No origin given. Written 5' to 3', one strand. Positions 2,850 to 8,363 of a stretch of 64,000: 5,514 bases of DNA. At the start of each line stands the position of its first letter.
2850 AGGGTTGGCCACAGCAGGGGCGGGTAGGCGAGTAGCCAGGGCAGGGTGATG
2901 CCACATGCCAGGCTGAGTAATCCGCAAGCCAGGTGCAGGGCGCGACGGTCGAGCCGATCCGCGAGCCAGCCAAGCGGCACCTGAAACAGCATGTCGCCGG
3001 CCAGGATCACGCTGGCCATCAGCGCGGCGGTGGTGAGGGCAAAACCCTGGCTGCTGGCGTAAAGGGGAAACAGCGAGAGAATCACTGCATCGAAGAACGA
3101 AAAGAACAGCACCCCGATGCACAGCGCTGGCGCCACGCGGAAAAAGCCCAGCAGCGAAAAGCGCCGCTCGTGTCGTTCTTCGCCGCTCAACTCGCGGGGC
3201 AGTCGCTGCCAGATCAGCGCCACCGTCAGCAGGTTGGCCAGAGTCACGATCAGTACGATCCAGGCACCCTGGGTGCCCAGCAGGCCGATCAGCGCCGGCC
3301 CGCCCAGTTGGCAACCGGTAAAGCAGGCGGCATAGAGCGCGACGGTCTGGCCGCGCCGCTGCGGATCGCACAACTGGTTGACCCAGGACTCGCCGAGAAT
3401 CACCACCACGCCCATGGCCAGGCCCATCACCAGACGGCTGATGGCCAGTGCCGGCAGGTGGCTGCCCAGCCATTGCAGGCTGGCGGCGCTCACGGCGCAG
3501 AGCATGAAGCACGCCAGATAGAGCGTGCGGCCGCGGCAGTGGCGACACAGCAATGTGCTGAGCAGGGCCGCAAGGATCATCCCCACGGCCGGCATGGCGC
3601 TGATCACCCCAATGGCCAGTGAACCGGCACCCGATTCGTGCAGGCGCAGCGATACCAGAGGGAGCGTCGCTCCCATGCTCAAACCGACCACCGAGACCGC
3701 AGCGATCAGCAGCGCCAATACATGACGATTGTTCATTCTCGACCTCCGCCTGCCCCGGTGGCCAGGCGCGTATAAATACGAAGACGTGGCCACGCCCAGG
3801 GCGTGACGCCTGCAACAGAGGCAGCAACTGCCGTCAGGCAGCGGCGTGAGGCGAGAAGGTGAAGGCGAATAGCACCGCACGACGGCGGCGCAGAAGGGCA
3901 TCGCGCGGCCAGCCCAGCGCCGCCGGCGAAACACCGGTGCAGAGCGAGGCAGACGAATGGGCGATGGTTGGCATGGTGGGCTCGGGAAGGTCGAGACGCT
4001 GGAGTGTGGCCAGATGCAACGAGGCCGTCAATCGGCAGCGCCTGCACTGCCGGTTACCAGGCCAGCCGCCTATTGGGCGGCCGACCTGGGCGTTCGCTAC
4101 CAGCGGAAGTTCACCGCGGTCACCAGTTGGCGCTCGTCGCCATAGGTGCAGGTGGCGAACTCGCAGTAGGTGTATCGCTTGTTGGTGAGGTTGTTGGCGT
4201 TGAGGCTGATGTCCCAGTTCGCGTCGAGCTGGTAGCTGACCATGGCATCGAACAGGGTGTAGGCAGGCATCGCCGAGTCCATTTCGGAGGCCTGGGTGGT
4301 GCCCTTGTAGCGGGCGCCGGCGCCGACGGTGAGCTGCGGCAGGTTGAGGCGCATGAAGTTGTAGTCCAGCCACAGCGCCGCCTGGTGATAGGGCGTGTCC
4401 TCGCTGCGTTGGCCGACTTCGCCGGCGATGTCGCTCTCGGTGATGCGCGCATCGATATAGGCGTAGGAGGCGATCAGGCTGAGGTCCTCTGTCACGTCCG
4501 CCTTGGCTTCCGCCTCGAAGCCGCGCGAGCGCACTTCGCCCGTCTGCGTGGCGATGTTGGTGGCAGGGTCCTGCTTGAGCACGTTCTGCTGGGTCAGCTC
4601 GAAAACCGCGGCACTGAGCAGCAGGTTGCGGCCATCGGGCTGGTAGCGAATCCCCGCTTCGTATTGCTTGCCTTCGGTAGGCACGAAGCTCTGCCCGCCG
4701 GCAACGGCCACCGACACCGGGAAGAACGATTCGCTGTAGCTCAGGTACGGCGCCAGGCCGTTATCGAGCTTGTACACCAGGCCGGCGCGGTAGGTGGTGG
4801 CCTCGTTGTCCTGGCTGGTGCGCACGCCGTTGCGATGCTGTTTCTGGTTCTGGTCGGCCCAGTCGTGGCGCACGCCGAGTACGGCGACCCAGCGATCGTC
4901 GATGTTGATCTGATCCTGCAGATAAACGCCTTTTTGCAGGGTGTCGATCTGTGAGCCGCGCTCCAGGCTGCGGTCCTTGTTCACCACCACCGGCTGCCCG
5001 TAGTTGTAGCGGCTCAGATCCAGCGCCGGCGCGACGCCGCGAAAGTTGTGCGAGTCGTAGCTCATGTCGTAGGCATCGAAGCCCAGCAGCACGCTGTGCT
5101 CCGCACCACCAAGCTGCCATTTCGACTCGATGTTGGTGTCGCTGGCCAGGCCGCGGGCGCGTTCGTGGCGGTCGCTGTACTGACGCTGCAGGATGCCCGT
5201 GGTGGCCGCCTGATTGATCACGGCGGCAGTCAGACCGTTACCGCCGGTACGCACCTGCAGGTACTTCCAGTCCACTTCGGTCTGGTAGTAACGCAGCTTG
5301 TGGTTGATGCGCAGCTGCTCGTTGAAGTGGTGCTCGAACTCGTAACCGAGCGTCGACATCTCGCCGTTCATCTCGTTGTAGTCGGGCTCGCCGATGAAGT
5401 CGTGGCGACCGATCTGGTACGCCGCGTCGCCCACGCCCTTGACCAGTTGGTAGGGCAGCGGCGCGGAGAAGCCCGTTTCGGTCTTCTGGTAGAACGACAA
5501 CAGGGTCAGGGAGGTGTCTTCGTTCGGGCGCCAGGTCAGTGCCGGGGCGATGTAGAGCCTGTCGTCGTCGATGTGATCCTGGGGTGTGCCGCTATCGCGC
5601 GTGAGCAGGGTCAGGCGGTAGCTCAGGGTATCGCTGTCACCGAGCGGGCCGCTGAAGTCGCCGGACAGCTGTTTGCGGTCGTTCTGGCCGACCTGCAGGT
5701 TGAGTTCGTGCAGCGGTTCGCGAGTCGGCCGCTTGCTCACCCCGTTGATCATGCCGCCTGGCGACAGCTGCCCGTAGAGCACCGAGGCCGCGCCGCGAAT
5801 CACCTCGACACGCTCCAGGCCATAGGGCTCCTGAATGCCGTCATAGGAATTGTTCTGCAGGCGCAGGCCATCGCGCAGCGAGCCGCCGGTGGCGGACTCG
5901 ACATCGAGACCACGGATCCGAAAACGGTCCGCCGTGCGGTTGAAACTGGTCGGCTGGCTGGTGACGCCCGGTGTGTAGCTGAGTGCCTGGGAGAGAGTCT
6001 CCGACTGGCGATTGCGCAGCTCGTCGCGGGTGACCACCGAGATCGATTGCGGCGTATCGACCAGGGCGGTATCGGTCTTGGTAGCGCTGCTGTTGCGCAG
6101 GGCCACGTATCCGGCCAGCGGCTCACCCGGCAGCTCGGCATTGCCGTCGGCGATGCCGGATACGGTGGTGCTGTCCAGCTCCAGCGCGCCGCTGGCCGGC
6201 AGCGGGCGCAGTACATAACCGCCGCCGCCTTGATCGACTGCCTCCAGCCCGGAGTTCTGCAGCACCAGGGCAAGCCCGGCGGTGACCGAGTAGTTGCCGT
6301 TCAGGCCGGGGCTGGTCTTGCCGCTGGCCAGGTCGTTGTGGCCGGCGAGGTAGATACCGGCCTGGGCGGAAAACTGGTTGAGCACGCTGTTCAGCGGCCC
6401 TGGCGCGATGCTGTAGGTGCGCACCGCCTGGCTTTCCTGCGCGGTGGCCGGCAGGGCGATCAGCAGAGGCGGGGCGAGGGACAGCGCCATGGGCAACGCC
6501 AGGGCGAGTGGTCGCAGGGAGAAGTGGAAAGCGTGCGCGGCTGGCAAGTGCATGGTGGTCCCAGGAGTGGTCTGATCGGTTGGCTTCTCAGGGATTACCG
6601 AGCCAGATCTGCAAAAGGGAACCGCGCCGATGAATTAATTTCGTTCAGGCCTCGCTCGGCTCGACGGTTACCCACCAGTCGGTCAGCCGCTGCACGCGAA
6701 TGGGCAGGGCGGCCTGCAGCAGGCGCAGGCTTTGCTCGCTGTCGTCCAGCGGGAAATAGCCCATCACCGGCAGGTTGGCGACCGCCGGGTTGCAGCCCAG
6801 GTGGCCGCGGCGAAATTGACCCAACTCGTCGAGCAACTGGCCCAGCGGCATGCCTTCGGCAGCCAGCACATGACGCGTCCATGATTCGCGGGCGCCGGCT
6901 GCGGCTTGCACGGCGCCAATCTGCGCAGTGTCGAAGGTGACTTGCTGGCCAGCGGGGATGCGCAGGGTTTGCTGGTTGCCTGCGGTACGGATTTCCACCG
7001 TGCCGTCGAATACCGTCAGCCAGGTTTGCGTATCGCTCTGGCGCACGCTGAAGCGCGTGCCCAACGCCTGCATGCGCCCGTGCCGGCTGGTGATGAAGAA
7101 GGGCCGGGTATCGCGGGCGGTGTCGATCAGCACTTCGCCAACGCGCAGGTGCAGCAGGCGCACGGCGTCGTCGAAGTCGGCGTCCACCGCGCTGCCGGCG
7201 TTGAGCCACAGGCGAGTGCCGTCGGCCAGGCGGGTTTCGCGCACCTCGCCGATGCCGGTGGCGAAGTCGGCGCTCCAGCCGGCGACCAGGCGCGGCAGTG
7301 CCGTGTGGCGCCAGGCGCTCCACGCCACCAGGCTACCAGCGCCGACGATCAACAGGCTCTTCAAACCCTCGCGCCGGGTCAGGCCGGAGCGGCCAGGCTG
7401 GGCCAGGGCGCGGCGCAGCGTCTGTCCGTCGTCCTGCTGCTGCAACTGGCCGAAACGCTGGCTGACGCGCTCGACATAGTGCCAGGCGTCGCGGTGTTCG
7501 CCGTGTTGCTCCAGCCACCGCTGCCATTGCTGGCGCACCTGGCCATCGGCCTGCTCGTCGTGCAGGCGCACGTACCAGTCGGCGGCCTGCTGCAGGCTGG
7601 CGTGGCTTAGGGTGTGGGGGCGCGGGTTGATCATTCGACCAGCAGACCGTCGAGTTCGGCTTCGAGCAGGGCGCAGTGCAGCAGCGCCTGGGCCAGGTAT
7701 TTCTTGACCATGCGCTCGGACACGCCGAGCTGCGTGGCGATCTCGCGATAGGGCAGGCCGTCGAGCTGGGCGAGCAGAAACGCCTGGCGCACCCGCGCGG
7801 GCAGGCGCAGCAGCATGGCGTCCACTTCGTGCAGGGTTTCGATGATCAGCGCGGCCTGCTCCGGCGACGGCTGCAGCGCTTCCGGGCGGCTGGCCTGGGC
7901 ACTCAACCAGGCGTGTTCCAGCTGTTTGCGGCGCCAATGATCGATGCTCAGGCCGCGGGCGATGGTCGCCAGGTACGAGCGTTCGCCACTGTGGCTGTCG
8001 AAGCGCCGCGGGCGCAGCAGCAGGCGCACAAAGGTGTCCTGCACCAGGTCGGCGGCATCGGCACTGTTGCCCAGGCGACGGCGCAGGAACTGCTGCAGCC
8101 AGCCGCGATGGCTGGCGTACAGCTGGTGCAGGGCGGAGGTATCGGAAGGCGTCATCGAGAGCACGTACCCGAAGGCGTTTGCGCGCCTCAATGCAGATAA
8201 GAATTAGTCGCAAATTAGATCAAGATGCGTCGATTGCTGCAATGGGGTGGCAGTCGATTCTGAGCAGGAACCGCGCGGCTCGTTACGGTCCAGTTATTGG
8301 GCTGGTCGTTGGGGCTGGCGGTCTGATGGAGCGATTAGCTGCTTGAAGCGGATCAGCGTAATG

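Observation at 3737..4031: Candidate leader-peptide attenuator controlling the MFS transporter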

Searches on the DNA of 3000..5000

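Call 7: search_rna_families(source=window, start=3000, end=5000, threshold=evalue, max_evalue=10)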
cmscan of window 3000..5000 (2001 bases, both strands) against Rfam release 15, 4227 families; matches with E-value up to 10: 10.
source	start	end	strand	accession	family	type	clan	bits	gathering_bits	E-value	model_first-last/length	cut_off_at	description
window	3425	3502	+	RF02681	Twister-sister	Gene; ribozyme;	-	21.6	34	0.13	1-81/81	no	Twister_sister_ribozyme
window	3410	3481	+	RF03576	mir-4435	Gene; miRNA;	-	18.1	58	1.6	1-74/74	no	mir-4435 microRNA precursor family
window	3346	3423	-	RF03903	mir-679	Gene; miRNA;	-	17.6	80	2.6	1-74/74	no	mir-679 microRNA precursor family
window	3841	3909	+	RF00312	snoZ206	Gene; snRNA; snoRNA; CD-box;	-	16.8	50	8.2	1-129/129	no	Small nucleolar RNA Z206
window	3269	3319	+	RF00699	mir-134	Gene; miRNA;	-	16.5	68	9.5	1-73/73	no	mir-134 microRNA precursor family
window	4040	4158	-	RF00598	SNORA76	Gene; snRNA; snoRNA; HACA-box;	CL00034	16.3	37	9.9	1-132/132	no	Small nucleolar RNA SNORA76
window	3868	4065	-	RF03018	RT-15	Gene; sRNA;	-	15.3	82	0.98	1-192/192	no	RT-15 RNA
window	3963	4073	+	RF01390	isrG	Gene; sRNA;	-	13.9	100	0.58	1-279/279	no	isrG Hfq binding RNA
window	3030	3056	+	RF01119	sR32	Gene; snRNA; snoRNA; CD-box;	-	13.1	40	1.9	29-57/57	no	Small nucleolar RNA sR32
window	3204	3219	+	RF03163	c4-a1b1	Gene; antisense;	CL00128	12.6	46.7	7.7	16-31/53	no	a1, b1 targets of C4 antisense RNA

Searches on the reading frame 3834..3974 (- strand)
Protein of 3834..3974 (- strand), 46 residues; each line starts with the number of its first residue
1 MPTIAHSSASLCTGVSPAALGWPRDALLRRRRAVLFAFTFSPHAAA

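Call 8: search_protein_families(library=pfam, proteins=[window:3834-3974:-], max_evalue=0.01)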
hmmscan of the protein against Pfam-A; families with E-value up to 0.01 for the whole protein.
window:3834-3974:- (46 aa): 0 families

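Call 9: search_protein_families(library=ncbifam, proteins=[window:3834-3974:-], max_evalue=0.01)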
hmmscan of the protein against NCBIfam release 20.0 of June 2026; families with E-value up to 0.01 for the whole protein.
window:3834-3974:- (46 aa): 0 families

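Call 21: find_homologous_proteins(query=window:3837-3974:-, max_evalue=10)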
Query window:3837-3974:- (46 aa): 3 proteins with E <= 10 among 3 candidates.
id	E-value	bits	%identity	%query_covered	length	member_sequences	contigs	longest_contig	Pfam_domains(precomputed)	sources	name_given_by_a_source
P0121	6.1e-22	92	98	100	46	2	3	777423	-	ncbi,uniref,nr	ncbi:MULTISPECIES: hypothetical protein [Pseudomonadaceae]|uniref:Uncharacterized protein n=1 Tax=Ps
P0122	1.1e-19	85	96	98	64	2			-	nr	nr:hypothetical protein [uncultured Pseudomonas sp.]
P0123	3.6e-13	66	83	89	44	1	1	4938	-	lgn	-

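Call 69: search_protein_representatives(protein=window:3837-3974:-)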
Query: 46 residues. Proteins with E-value up to 0.001 (for the whole library): 10; up to 1e-10: 1; up to 1e-30: 0. The best 10 are listed.
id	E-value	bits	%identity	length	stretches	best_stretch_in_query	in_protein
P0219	1.4e-11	59.1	54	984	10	13-33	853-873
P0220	1.2e-06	43.9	55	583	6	15-33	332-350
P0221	8.6e-06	41.3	76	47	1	16-44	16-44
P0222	2.1e-05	40.1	62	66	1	9-45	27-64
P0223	2.2e-05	40.0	55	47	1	1-44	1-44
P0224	2.9e-05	39.6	69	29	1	19-44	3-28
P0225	1.8e-04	37.2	67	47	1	19-45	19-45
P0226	2.4e-04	36.8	64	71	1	18-45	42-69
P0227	2.5e-04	36.8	78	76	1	18-44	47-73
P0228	2.9e-04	36.6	53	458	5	26-45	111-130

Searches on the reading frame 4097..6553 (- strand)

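Call 8: search_protein_families(library=pfam, proteins=[window:4097-6553:-], max_evalue=0.01)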
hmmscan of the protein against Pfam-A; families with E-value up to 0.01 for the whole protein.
window:4097-6553:- (818 aa): 3 families
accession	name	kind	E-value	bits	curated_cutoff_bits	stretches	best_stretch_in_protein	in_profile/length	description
PF00593.30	TonB_dep_Rec_b-barrel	-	2.6e-61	209.3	27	1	341-789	2-436/436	TonB dependent receptor-like, beta-barrel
PF07715.20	Plug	-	3.4e-23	82.6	23.9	1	165-267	3-106/107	TonB-dependent Receptor Plug Domain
PF07660.19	STN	-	4.8e-10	39.5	28.4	1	73-117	7-51/52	Secretin and TonB N terminus short domain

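Call 9: search_protein_families(library=ncbifam, proteins=[window:4097-6553:-], max_evalue=0.01)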
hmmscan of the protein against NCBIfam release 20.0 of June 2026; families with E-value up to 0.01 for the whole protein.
window:4097-6553:- (818 aa): 27 families (the best 25 are shown)
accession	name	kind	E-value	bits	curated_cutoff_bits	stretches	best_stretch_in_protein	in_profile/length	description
NF007465.0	PRK10044.1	equivalog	6.6e-159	530.4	803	1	128-818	41-726/726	ferrichrome porin FhuA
NF010650.0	PRK14049.1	equivalog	8.8e-137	457.2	904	1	147-818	62-729/729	ferrioxamine B receptor precursor protein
NF010651.0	PRK14050.1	equivalog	1.9e-129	432.9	884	1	124-818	37-730/730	TonB-dependent siderophore receptor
NF047944.1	FoxamRcptFoxA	equivalog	2.7e-127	425.9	1300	1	154-817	41-696/697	ferrioxamine B receptor FoxA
TIGR01783.1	TonB-siderophor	subfamily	1.5e-114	383.9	223.5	1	166-815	1-646/649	TonB-dependent siderophore receptor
NF007349.0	PRK09840.1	equivalog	4.9e-53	180.2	686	1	153-795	57-734/760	catecholate siderophore receptor Fiu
NF049960.1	siderphRecptFauA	equivalog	2.9e-42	145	900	1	148-808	58-717/727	TonB-dependent alcaligin siderophore receptor FauA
NF041676.1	FecA_OM_dicitr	equivalog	3.1e-38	131.3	1100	2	17-275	4-250/773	TonB-dependent Fe(3+) dicitrate receptor FecA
NF007447.0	PRK10003.1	equivalog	1.4e-35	122.8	666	1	147-816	59-725/727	ferric-rhodotorulic acid/ferric-coprogen receptor FhuE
TIGR01785.1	TonB-hemin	subfamily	8.2e-31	107.2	316.85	2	446-796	293-656/677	TonB-dependent heme/hemoglobin receptor family protein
TIGR01786.1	TonB-hemlactrns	subfamily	1.1e-23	83.5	323.75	2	428-797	296-689/719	TonB-dependent hemoglobin/transferrin/lactoferrin family receptor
NF050067.1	TonBEntbctnRecCfrA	equivalog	7.4e-19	67.5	1200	2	668-809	538-676/698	TonB-dependent ferric enterobactin receptor CfrA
NF010010.0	PRK13483.1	equivalog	1.7e-18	66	927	2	157-291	40-180/660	ligand-gated channel protein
TIGR01779.1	TonB-B12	equivalog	3.5e-18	65.5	599.7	2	158-308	36-188/614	TonB-dependent vitamin B12 receptor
NF007926.1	PRK10641.1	equivalog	5.2e-17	61.6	836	2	170-310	47-188/617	TonB-dependent vitamin B12 receptor BtuB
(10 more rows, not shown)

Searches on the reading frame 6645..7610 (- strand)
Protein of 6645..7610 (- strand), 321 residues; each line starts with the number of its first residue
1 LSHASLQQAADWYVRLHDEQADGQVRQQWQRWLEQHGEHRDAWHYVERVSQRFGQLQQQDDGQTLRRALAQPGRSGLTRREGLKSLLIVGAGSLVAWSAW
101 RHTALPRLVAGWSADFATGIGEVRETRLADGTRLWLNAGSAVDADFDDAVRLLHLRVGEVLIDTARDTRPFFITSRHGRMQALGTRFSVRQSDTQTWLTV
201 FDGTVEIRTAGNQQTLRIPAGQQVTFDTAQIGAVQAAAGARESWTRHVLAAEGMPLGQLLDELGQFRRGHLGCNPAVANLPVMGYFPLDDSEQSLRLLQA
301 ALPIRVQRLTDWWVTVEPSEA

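Call 74: search_protein_families(library=pfam, proteins=[window:6645-7610:-], max_evalue=0.001)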
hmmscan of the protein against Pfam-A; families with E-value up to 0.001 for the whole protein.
window:6645-7610:- (321 aa): 2 families
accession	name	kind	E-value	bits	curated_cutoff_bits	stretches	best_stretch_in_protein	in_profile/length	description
PF04773.18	FecR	-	3.1e-19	69.7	24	1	115-206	2-97/97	FecR protein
PF16220.10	DUF4880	-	5.1e-13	49.1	25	1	7-49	1-43/43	Domain of unknown function (DUF4880)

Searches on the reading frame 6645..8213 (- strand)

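Call 8: search_protein_families(library=pfam, proteins=[window:6645-8213:-], max_evalue=0.01)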
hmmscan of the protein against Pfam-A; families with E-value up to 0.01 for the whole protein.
window:6645-8213:- (522 aa): 2 families
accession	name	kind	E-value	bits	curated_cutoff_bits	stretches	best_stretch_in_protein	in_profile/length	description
PF04773.18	FecR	-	1.1e-18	67.9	24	1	316-407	2-97/97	FecR protein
PF16220.10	DUF4880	-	9.9e-13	48.2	25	1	208-250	1-43/43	Domain of unknown function (DUF4880)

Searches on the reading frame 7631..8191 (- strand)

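Call 74: search_protein_families(library=pfam, proteins=[window:7631-8191:-], max_evalue=0.001)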
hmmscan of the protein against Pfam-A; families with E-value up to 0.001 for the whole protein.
window:7631-8191:- (186 aa): 6 families
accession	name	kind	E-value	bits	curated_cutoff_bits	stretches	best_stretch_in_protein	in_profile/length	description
PF08281.18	Sigma70_r4_2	-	1.5e-18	66.6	25.7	1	121-173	2-54/54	Sigma-70, region 4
PF04542.20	Sigma70_r2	-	2.4e-18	66.1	24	1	24-90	1-69/71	Sigma-70 region 2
PF04545.22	Sigma70_r4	-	1.6e-07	31.2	24.1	1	127-172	2-47/50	Sigma-70, region 4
PF07638.17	Sigma70_ECF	-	1.5e-06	28.7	21.1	1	38-169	41-175/185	ECF sigma factor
PF22233.2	PhyR_sigma-like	-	3.8e-06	27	27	1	129-170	3-44/50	Response regulator PhyR, sigma-like domain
PF13384.12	HTH_23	-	2.8e-05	24.2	24.6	1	133-167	7-39/50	Homeodomain-like domain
